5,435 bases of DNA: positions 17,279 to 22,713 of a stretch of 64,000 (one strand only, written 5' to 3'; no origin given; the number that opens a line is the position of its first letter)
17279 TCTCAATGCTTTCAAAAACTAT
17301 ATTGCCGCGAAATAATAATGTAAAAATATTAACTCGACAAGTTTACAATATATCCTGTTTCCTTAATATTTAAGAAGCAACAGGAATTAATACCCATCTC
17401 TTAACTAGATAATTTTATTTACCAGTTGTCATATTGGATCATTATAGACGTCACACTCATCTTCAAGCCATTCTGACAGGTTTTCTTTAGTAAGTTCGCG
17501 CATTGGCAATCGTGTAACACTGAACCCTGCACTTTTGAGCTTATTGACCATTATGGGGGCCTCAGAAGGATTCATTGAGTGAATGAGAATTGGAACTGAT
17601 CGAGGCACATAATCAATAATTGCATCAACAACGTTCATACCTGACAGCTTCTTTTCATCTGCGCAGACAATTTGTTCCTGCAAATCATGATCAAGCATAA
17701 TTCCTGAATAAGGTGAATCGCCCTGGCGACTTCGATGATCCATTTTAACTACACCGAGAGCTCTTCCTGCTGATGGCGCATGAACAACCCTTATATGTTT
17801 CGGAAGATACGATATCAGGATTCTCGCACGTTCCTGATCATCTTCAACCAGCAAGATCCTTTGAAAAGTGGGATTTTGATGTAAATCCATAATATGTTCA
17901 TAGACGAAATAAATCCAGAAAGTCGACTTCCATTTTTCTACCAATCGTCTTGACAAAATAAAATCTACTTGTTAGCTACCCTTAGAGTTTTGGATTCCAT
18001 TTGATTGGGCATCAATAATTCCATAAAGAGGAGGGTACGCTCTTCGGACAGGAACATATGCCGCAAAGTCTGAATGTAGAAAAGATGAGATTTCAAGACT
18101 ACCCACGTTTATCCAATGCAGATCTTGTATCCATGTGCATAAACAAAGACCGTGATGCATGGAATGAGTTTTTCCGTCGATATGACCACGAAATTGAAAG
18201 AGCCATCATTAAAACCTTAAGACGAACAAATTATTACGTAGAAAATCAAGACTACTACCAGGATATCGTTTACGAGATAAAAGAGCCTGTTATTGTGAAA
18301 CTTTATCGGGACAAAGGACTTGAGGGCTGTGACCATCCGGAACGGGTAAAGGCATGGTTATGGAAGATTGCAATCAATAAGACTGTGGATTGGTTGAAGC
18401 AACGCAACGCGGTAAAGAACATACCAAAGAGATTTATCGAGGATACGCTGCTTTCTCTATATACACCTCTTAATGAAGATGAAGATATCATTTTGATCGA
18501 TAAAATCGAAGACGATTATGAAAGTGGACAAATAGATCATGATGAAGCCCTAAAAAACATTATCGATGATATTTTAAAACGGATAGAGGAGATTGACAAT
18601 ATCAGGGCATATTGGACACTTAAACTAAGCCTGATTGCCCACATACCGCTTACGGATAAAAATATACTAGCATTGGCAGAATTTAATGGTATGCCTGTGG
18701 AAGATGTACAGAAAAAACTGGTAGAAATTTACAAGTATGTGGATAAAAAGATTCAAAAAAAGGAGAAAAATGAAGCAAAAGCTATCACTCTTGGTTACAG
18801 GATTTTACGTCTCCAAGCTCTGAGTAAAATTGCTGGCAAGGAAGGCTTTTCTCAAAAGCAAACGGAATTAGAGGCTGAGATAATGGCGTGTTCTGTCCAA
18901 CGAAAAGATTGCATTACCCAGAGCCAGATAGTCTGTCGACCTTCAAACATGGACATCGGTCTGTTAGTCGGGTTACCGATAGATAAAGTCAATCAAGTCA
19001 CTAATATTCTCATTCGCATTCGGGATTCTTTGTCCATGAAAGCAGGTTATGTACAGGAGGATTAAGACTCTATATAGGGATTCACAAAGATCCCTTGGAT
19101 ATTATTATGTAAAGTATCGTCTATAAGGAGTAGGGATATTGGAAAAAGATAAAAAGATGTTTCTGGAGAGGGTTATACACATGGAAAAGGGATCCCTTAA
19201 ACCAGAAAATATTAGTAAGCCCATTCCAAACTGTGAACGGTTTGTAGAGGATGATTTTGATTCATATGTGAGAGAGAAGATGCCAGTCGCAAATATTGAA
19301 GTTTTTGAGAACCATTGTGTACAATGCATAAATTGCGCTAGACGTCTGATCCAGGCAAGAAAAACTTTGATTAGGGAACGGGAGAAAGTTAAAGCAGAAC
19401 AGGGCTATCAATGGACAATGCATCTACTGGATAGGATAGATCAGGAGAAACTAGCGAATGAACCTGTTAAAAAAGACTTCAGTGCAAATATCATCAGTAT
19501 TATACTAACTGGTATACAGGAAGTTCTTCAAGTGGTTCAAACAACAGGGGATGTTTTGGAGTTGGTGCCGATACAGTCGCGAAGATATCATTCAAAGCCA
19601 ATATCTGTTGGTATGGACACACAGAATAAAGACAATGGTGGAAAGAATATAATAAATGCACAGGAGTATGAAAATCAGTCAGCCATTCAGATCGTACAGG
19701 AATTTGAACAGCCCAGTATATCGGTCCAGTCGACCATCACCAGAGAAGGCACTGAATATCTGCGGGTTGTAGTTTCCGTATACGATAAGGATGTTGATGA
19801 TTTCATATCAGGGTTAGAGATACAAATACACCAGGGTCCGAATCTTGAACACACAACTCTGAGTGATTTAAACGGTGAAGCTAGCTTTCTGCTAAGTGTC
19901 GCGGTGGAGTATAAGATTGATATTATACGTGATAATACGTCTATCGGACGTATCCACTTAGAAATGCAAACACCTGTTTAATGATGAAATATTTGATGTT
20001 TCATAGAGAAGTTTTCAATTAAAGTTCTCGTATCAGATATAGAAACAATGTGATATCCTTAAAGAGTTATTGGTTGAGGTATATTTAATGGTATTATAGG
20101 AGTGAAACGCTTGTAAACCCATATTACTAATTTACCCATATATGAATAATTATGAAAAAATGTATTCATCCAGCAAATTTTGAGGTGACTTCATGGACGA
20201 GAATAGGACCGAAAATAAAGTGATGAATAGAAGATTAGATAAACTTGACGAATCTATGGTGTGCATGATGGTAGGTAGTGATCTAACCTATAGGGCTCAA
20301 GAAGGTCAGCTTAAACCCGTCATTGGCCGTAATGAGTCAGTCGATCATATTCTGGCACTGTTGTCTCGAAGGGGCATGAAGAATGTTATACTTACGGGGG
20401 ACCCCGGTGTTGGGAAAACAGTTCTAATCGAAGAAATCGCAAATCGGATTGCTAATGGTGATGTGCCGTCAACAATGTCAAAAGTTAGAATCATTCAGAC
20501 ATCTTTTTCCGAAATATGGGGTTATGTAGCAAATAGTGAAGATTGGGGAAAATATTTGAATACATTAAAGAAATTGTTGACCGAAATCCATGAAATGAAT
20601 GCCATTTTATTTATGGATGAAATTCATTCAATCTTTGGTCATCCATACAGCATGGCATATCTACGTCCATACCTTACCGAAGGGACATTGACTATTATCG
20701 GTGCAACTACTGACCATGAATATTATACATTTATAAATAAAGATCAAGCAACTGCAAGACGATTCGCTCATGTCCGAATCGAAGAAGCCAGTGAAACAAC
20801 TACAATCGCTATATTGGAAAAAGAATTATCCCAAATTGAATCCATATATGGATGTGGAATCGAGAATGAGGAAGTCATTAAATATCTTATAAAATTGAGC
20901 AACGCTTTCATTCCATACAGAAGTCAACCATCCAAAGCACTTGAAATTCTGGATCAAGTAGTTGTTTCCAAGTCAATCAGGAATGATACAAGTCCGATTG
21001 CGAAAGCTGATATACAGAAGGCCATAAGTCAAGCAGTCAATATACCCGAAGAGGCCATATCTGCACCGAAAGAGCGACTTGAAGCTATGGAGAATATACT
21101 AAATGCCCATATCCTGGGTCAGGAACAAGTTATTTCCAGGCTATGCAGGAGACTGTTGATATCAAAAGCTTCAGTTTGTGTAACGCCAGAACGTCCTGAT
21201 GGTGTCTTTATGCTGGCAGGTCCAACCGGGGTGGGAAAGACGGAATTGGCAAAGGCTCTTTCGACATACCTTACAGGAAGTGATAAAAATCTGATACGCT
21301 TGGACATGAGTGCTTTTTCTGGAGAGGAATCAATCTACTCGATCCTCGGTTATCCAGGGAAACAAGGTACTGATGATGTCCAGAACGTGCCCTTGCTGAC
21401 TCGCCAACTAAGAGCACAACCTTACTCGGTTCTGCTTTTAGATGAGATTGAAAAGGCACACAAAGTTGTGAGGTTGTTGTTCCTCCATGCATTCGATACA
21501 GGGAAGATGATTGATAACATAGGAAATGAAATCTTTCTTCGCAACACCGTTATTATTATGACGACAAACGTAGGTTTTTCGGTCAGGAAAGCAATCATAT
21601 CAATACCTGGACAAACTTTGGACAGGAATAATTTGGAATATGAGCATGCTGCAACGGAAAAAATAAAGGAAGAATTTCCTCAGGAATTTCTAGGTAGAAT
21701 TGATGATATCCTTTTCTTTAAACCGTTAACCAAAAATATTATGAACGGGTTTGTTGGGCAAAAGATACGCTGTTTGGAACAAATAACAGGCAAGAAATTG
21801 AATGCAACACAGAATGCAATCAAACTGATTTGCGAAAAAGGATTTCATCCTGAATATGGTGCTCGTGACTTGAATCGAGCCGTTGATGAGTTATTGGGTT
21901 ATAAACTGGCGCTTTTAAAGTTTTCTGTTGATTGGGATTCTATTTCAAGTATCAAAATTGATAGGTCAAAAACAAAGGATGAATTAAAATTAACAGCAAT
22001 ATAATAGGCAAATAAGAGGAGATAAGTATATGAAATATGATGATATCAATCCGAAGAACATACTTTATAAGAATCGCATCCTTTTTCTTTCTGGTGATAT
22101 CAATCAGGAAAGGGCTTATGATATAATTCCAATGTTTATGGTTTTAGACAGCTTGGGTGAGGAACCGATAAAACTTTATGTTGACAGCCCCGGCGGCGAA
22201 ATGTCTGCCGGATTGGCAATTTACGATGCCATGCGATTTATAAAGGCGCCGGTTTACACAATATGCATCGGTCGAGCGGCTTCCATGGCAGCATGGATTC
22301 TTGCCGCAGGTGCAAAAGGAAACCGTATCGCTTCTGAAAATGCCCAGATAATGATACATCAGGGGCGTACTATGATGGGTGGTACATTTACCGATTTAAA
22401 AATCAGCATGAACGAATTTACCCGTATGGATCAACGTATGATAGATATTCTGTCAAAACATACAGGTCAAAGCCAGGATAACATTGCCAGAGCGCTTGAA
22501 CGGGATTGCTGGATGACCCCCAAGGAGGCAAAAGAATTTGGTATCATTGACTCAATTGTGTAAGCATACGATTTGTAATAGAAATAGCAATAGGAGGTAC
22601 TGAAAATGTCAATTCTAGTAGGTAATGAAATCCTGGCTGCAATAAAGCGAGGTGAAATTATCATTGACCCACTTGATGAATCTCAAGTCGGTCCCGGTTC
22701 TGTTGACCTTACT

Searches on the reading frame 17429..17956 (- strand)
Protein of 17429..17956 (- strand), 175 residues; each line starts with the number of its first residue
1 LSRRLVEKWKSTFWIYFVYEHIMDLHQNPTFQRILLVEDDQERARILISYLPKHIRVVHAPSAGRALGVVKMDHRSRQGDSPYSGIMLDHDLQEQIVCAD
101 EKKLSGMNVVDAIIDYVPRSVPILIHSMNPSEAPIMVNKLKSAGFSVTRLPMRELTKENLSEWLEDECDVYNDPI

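Call 28: search_protein_families(library=pfam, proteins=[window:17429-17956:-], max_evalue=0.00001)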
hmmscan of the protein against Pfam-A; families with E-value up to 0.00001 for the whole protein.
window:17429-17956:- (175 aa): 1 family
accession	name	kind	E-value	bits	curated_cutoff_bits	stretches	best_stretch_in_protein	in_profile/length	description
PF20274.4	cREC_REC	-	4.5e-07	30.9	27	1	81-141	31-87/88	Cyclic-phosphate processing Receiver domain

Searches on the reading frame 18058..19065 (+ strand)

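Call 29: search_protein_families(library=pfam, proteins=[window:18058-19065:+], max_evalue=0.00001)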
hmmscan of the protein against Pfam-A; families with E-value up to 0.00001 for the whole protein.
window:18058-19065:+ (335 aa): 0 families

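Call 41: search_protein_families(library=pfam, proteins=[window:18058-19065:+], max_evalue=5)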
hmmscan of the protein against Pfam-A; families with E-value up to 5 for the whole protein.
window:18058-19065:+ (335 aa): 1 family
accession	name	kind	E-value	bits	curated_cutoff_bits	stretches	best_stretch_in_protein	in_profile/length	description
PF08951.15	EntA_Immun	-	3.7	8.3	22.1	1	145-191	3-48/73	Enterocin A Immunity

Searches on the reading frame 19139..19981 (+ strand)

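Call 29: search_protein_families(library=pfam, proteins=[window:19139-19981:+], max_evalue=0.00001)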
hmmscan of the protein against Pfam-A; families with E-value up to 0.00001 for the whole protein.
window:19139-19981:+ (280 aa): 0 families

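Call 41: search_protein_families(library=pfam, proteins=[window:19139-19981:+], max_evalue=5)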
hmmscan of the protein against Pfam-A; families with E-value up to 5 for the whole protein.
window:19139-19981:+ (280 aa): 1 family
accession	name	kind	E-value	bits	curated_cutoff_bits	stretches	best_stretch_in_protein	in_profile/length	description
PF19215.5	CoV_NSP15_C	-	0.03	14.7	23.9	1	155-226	45-116/154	Coronavirus replicase NSP15, uridylate-specific endoribonuclease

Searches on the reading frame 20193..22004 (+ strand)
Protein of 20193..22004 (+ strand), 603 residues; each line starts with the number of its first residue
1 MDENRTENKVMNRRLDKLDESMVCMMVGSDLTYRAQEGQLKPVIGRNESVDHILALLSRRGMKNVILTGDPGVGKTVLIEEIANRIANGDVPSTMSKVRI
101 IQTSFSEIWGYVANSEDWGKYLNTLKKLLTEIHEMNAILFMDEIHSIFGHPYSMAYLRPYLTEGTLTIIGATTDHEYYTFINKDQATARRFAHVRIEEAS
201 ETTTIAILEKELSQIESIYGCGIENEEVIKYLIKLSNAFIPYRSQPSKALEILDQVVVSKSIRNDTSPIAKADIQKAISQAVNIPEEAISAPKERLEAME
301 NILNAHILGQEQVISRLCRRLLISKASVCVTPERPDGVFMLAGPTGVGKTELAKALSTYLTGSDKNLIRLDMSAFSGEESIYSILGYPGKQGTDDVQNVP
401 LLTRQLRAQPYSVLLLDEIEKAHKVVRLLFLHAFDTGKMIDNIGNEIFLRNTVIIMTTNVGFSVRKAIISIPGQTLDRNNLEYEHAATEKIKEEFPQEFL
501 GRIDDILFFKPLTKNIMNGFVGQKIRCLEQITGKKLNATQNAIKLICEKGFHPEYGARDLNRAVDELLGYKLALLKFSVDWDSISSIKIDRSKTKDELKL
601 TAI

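Call 29: search_protein_families(library=pfam, proteins=[window:20193-22004:+], max_evalue=0.00001)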
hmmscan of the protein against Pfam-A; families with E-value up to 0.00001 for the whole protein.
window:20193-22004:+ (603 aa): 19 families
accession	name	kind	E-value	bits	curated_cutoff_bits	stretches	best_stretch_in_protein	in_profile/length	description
PF07724.20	AAA_2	-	1.2e-36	126.7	27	1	334-506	1-166/166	AAA domain (Cdc48 subfamily)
PF00004.35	AAA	-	5.9e-21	75.7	21.2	2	65-174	1-110/131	ATPase family associated with various cellular activities (AAA)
PF07728.20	AAA_5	-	1.2e-13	51.7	22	1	339-459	2-122/139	AAA domain (dynein-related subfamily)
PF13191.12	AAA_16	-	3.9e-13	50.7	32.6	1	43-108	2-63/167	AAA ATPase domain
PF13401.12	AAA_22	-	2.9e-12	47.5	27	0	336-423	5-97/130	AAA domain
PF17871.7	AAA_lid_9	-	4.4e-10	39.8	22.8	1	200-294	1-94/104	AAA lid domain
PF20720.3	nSTAND3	-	3e-09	37.2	27.2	0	54-111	11-60/155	Novel STAND NTPase 3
PF13173.12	AAA_14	-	2.5e-08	34.4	27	0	64-147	4-74/129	AAA domain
PF10431.15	ClpB_D2-small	-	4.8e-08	33.4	21.9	1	523-574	16-66/81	C-terminal, D2-small domain, of ClpB protein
PF00158.32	Sigma54_activat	-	7e-08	32.8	20.2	0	339-459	25-142/168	Sigma-54 interaction domain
PF05729.18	NACHT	-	1.6e-07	31.7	26.7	0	65-96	3-34/167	NACHT domain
PF05621.17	TniB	-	2.9e-07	30.6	22.4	0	50-90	23-63/189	Bacterial TniB protein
PF13238.12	AAA_18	-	6.6e-07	30.3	29.4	0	65-130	1-68/128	AAA domain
PF06414.18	Zeta_toxin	-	8.7e-07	29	22.3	0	327-372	9-51/199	Zeta toxin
PF01078.27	Mg_chelatase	-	1.5e-06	28.2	20.3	0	56-84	16-44/207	Magnesium chelatase, subunit ChlI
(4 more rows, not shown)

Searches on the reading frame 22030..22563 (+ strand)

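Call 29: search_protein_families(library=pfam, proteins=[window:22030-22563:+], max_evalue=0.00001)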
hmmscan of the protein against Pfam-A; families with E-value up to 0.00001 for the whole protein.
window:22030-22563:+ (177 aa): 1 family
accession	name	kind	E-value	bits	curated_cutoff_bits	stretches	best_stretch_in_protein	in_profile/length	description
PF00574.28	CLP_protease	-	2.2e-61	207.3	20.2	1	9-177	10-179/182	Clp protease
